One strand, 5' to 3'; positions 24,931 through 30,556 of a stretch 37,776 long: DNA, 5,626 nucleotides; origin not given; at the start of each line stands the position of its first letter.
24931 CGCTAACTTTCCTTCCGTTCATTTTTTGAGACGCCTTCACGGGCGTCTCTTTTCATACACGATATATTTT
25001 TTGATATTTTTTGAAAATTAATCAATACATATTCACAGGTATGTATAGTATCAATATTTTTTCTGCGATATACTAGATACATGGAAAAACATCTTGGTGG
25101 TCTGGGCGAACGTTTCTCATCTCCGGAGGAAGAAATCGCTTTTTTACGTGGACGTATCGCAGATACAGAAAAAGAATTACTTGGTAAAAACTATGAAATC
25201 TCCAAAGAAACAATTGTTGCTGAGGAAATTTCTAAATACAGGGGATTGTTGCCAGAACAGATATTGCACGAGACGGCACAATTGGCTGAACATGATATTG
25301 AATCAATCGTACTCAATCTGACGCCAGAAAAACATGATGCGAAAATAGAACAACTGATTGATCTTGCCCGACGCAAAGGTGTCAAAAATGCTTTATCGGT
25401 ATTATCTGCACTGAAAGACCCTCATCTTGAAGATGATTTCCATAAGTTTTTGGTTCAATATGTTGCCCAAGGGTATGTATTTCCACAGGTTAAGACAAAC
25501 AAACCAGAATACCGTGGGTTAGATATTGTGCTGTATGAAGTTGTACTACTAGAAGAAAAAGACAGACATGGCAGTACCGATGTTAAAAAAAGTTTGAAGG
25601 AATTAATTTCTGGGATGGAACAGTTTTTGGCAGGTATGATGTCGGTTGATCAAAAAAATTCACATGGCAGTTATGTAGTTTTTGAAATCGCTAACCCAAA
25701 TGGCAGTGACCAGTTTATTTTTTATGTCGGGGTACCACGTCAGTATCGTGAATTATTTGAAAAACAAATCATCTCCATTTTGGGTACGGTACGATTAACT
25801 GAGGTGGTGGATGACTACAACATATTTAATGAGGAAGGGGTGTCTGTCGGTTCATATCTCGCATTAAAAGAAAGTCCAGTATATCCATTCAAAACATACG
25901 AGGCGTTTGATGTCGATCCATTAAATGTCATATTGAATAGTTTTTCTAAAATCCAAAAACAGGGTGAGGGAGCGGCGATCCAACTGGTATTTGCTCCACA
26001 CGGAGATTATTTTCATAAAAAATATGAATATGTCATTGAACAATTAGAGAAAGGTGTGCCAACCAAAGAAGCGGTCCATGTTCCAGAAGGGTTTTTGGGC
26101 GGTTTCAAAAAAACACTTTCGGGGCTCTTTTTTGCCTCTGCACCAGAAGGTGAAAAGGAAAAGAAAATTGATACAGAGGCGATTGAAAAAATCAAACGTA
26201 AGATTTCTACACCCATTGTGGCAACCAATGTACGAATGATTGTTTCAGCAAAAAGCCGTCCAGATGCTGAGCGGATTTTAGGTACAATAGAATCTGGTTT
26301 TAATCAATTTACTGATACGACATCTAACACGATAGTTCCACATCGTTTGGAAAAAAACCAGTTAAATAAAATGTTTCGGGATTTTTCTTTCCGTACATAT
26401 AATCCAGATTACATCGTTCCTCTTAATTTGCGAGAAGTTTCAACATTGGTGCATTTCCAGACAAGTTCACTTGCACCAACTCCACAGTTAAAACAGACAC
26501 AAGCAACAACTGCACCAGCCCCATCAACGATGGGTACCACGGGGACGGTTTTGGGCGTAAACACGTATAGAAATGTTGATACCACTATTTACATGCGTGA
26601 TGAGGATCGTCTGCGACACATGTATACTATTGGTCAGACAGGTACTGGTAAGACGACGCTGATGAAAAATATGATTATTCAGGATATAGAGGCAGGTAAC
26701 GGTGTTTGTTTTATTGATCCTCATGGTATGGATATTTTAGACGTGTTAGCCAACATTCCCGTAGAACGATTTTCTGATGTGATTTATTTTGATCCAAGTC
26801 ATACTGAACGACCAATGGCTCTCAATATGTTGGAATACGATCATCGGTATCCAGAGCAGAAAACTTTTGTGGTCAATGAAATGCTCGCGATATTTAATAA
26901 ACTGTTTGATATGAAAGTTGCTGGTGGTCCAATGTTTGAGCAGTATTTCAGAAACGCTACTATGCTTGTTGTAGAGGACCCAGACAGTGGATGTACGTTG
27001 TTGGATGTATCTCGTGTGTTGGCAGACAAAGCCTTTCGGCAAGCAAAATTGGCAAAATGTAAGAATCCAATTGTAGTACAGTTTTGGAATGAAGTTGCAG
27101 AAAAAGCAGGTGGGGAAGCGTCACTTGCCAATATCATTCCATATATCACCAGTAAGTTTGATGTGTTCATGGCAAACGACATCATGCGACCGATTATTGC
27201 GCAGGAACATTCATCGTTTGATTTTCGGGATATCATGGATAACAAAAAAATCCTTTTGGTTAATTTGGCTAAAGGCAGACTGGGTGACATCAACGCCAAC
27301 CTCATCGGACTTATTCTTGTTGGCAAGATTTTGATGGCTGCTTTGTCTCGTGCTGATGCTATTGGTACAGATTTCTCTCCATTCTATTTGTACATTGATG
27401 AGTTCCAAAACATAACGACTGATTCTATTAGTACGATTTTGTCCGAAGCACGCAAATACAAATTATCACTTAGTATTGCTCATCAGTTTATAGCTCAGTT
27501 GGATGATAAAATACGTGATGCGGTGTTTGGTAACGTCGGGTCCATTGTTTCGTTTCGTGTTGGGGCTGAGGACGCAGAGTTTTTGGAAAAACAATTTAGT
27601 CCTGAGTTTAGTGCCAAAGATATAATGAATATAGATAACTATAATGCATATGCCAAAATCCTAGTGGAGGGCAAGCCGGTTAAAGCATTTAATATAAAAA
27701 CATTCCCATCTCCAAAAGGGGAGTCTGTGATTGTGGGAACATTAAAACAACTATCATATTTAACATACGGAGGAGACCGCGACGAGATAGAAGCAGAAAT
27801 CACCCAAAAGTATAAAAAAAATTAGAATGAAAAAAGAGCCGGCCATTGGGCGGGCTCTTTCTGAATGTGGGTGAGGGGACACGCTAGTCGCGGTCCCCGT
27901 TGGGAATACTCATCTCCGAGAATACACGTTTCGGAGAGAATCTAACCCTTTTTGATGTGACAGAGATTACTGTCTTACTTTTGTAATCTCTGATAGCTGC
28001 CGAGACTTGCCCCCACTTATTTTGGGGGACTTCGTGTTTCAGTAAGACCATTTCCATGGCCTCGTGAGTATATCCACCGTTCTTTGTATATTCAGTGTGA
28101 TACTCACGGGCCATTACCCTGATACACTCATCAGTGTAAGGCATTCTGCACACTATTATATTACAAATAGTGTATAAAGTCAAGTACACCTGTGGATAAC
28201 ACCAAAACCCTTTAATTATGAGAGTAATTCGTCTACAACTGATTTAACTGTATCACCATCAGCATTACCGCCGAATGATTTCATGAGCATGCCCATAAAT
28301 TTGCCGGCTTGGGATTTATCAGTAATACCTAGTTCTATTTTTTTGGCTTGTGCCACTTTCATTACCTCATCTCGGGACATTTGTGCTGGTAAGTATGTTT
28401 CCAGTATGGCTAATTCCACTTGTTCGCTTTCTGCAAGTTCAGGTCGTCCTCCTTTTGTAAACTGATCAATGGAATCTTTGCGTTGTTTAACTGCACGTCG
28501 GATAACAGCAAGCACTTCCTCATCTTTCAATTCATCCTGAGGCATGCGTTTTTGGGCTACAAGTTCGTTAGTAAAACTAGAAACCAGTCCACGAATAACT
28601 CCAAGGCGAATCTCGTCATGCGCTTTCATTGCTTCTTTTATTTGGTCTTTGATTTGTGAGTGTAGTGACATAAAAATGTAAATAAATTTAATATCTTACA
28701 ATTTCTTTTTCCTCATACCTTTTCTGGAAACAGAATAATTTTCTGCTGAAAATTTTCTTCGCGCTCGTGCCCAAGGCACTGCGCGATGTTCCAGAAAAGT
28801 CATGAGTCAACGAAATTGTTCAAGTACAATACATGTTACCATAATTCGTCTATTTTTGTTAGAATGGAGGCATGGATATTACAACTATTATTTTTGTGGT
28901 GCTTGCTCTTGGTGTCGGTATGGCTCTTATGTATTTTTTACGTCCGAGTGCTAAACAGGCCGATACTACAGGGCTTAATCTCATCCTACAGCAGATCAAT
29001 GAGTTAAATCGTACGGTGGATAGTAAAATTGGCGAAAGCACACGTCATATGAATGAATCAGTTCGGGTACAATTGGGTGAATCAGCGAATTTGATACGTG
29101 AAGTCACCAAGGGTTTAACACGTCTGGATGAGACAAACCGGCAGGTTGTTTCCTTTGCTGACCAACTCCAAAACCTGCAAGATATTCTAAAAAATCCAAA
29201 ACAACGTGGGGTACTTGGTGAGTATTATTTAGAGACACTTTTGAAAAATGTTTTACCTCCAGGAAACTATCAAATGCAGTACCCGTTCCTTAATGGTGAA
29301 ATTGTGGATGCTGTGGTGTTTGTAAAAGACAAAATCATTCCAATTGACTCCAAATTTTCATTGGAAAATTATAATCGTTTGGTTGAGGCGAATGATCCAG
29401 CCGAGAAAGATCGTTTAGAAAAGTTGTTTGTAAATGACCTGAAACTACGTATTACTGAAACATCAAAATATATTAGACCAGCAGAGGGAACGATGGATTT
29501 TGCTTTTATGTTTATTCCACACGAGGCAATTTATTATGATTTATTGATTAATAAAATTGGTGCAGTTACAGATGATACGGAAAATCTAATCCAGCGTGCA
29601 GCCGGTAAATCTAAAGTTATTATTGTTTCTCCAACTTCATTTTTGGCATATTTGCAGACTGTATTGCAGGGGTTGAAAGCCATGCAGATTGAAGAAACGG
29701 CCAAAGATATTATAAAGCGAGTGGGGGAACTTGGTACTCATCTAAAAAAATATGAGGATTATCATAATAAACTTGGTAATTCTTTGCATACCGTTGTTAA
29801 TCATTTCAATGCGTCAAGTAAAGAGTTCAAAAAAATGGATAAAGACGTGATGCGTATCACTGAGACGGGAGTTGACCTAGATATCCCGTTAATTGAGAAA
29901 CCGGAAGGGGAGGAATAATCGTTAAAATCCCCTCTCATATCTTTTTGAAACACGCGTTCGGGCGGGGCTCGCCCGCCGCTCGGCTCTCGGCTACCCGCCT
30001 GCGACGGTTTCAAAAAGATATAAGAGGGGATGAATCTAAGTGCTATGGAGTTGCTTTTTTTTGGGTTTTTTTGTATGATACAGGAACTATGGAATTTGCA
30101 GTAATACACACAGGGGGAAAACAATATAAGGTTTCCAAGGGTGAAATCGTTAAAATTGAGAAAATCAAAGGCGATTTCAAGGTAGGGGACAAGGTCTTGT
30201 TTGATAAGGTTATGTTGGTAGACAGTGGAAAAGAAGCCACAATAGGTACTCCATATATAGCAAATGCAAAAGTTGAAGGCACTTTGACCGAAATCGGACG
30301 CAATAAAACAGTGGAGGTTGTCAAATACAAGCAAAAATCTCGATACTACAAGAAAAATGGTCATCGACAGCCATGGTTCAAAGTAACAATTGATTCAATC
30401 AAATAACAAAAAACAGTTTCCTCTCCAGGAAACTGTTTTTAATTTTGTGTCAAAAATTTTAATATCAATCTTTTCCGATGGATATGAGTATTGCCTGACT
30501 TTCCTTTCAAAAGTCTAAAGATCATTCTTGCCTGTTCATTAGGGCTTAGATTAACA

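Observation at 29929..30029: GC-rich nested palindromic element family: identical cores after rmuC and dnaB, same orientation relative to transcription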

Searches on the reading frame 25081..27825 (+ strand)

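Call 111: search_protein_families(library=pfam, proteins=[window:25081-27825:+], max_evalue=0.001)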
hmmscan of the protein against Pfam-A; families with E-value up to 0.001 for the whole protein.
window:25081-27825:+ (914 aa): 2 families
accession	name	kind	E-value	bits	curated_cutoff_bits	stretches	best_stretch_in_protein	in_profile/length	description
PF12696.13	TraG-D_C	-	3.8e-06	27.3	22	1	767-842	1-78/126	TraM recognition site of TraD and TraG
PF01935.23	DUF87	-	0.00024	21.7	23.2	0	497-549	10-62/220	Helicase HerA, central domain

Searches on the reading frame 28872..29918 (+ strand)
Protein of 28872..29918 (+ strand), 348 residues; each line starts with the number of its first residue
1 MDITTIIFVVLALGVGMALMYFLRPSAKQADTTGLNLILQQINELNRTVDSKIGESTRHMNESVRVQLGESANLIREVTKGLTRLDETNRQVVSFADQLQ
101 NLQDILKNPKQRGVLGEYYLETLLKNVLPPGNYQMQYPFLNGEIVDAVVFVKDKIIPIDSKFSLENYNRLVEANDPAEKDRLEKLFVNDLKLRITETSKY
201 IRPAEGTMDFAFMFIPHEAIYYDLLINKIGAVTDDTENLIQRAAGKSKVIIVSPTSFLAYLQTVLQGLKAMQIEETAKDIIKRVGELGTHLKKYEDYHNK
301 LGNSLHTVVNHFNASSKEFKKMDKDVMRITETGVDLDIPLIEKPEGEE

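Call 31: search_protein_families(library=ncbifam, proteins=[window:28872-29918:+], max_evalue=0.00001)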
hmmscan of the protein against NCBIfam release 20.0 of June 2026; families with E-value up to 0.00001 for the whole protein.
window:28872-29918:+ (348 aa): 1 family
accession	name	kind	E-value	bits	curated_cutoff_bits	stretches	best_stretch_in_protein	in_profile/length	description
NF007686.0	PRK10361.1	equivalog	6.9e-08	31.6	810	1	150-321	247-412/475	DNA recombination protein RmuC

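Call 96: find_homologous_proteins(query=window:28872-29918:+, max_evalue=1e-60)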
Query window:28872-29918:+ (348 aa): 8000 proteins with E <= 1e-60 among 8000 candidates; the best 120 are listed.
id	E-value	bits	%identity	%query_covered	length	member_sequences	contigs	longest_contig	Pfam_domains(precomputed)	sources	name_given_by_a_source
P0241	6.6e-223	757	100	100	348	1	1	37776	PF02646.23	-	-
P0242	1.2e-217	739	98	100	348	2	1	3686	PF02646.23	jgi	jgi:DNA recombination protein RmuC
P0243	3.4e-211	718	96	100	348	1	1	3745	PF02646.23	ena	-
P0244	1.6e-187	640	85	98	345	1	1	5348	PF02646.23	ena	-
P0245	7.1e-187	638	84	100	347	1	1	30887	PF02646.23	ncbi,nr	ncbi:MAG: DNA recombination protein RmuC [Candidatus Zambryskibacteria bacterium]|nr:DNA recombinati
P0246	4.4e-186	636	84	100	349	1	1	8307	PF02646.23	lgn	-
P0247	1.0e-185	634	83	100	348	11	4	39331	PF02646.23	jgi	jgi:DNA recombination protein RmuC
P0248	1.8e-185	634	83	100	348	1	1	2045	PF02646.23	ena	-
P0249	6.4e-185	632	83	100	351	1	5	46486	PF02646.23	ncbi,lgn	-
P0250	6.7e-185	632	84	98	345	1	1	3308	PF02646.23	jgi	jgi:DNA recombination protein RmuC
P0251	2.7e-184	630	84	100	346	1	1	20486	PF02646.23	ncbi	ncbi:MAG: DNA recombination protein RmuC [Nitrospira sp.]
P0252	2.8e-184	630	86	96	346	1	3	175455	PF02646.23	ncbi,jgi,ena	ncbi:MAG: DNA recombination protein RmuC [bacterium]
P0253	6.0e-184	629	82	100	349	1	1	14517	PF02646.23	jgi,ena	-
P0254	7.1e-184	628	84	98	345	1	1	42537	PF02646.23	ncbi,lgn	-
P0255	9.4e-184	628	84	100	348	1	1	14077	PF02646.23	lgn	-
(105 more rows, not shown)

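Call 97: find_encoding_contigs(protein=P0243, flank=3000, max_places=2)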
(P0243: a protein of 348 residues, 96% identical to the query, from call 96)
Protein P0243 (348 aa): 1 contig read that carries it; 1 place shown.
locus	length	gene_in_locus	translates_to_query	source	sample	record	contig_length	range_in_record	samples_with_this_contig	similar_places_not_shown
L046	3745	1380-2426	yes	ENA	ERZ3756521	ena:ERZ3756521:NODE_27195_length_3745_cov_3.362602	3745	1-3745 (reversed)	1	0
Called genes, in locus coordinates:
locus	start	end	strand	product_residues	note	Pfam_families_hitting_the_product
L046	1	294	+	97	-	?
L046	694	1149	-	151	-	PF09424:YqeY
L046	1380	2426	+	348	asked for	PF02646:RmuC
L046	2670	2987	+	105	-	PF00829:Ribosomal_L21p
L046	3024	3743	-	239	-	?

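Call 98: find_encoding_contigs(protein=P0242, flank=3000, max_places=2)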
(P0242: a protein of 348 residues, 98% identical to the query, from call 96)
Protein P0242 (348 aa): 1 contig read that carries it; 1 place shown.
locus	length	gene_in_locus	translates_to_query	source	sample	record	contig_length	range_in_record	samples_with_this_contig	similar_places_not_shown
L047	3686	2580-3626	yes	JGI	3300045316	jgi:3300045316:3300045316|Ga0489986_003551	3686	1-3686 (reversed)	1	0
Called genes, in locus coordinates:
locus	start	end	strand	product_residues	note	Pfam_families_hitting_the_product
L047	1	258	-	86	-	?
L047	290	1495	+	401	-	PF12696:TraG-D_C (weak)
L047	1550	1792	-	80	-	-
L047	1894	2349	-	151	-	PF09424:YqeY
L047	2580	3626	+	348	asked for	PF02646:RmuC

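Call 99: find_encoding_contigs(protein=P0252, flank=3000, max_places=1)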
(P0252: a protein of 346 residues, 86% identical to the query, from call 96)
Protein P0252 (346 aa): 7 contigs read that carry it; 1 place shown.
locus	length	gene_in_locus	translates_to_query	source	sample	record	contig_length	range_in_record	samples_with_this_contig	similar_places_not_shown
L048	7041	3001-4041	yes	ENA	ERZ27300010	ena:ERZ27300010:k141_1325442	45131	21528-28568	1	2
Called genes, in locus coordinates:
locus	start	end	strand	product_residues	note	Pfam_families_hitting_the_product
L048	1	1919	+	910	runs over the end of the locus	PF26449:DUF8128, PF12696:TraG-D_C (weak)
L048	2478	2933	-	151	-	PF02637:GatB_Yqey (faint), PF09424:YqeY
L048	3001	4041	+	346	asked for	PF02646:RmuC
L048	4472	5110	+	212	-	PF01386:Ribosomal_L25p, PF14693:Ribosomal_TL5_C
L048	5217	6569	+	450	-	-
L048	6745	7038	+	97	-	PF00076:RRM_1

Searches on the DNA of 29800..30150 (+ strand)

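Call 16: search_rna_families(source=window, start=29800, end=30150, threshold=evalue, max_evalue=10)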
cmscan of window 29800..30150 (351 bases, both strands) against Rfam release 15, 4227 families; matches with E-value up to 10: 3.
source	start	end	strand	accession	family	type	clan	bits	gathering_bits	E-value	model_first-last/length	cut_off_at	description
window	30062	30104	-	RF01414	Dicty_Class_I_RNA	Gene;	-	16.8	41.5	1.7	8-48/56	no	Class I RNA from Dictyostelium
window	30018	30118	+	RF02166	PVT1_3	Gene; lncRNA;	-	8.8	45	5.9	1-95/95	no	Pvt1 oncogene conserved region 3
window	29974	30127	-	RF01946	KCNQ1OT1_1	Gene; lncRNA;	-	5.8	70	1.9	294-464/464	no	KCNQ1 overlapping transcript 1 conserved region 1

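Call 86: search_dna_similar(query=window:29925-30033:+, collection=plasmids, mode=distant, max_evalue=1, max_rows=20)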
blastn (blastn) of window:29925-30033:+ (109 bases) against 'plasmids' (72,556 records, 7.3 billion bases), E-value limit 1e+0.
Records with a match: 12; places in all: 12; records where one place covers at least 80% of the query: 0.
Best place of each record, by identity: >=99% 8; 95-99% 1; 90-95% 1; 80-90% 1; 60-80% 1.
By first word of the organism name: Streptomyces 8; Thioclava 1; Bradyrhizobium 1; Rubrobacter 1; Methylobacterium 1.
By predicted mobility (MOB-suite, as given by PLSDB): non-mobilizable 7; mobilizable 4; conjugative 1.
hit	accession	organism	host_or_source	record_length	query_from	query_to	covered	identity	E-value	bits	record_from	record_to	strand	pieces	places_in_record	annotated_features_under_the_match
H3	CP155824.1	Thioclava sp. 'Guangxiensis'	Bruguiera gymnorhiza,pure ...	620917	27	78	48%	77.8%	3e-1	42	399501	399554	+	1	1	NAD(P)-binding domain-containing protein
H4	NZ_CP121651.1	Bradyrhizobium sp. CB82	Stylosanthes guianensis,cell culture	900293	46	80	32%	86.1%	9e-1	40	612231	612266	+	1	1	site-specific integrase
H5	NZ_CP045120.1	Rubrobacter tropicus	single pure culture,marine sediment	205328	35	60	24%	92.3%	9e-1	39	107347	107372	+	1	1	lspA: signal peptidase II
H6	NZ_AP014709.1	Methylobacterium aquaticum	-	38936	37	60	22%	95.8%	9e-1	40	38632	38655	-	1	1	none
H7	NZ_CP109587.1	Streptomyces sp. NBC_01362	-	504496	35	56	20%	100.0%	3e-1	41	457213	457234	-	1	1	AraC family transcriptional regulator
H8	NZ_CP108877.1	Streptomyces sp. NBC_00825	-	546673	35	56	20%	100.0%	3e-1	41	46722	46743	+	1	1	AraC family transcriptional regulator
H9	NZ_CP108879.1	Streptomyces sp. NBC_00822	-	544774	35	56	20%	100.0%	3e-1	41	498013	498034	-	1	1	AraC family transcriptional regulator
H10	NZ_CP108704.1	Streptomyces sp. NBC_01005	-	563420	35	56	20%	100.0%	3e-1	41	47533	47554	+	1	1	AraC family transcriptional regulator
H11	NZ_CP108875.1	Streptomyces sp. NBC_00826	-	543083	35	56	20%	100.0%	3e-1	41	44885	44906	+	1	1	AraC family transcriptional regulator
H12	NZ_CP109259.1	Streptomyces sp. NBC_01650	-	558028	35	56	20%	100.0%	3e-1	41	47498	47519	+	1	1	AraC family transcriptional regulator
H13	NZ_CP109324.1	Streptomyces sp. NBC_01592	-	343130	35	56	20%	100.0%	3e-1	41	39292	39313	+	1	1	AraC family transcriptional regulator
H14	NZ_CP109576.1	Streptomyces sp. NBC_01369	-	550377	35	56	20%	100.0%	3e-1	41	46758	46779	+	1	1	AraC family transcriptional regulator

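Call 87: search_dna_similar(query=window:29925-30033:+, collection=phages, mode=distant, max_evalue=1, max_rows=20)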
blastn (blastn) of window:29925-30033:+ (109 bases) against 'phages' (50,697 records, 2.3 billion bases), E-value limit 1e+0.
No match.

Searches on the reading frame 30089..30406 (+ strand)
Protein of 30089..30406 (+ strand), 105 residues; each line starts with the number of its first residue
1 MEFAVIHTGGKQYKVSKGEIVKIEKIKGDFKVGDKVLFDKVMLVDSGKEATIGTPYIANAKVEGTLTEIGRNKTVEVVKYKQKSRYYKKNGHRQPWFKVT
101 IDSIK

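Call 31: search_protein_families(library=ncbifam, proteins=[window:30089-30406:+], max_evalue=0.00001)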
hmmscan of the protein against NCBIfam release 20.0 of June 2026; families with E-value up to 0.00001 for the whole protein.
window:30089-30406:+ (105 aa): 3 families
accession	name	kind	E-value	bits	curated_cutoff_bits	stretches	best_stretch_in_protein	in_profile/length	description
TIGR00061.1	L21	equivalog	6.3e-29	100.4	43.7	1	3-104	1-100/101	50S ribosomal protein L21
NF008916.0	PRK12278.1-4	equivalog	1.7e-23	83.7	193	1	3-104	2-101/223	50S ribosomal protein L21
NF008915.0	PRK12278.1-1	equivalog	1.4e-17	64.3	281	1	3-102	2-99/216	50S ribosomal protein L21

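Call 45: find_encoding_contigs(protein=window:30089-30406:+, flank=3000, max_places=10)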
Protein window:30089-30406:+ (105 aa): no gene with exactly this product is on record in the collection.
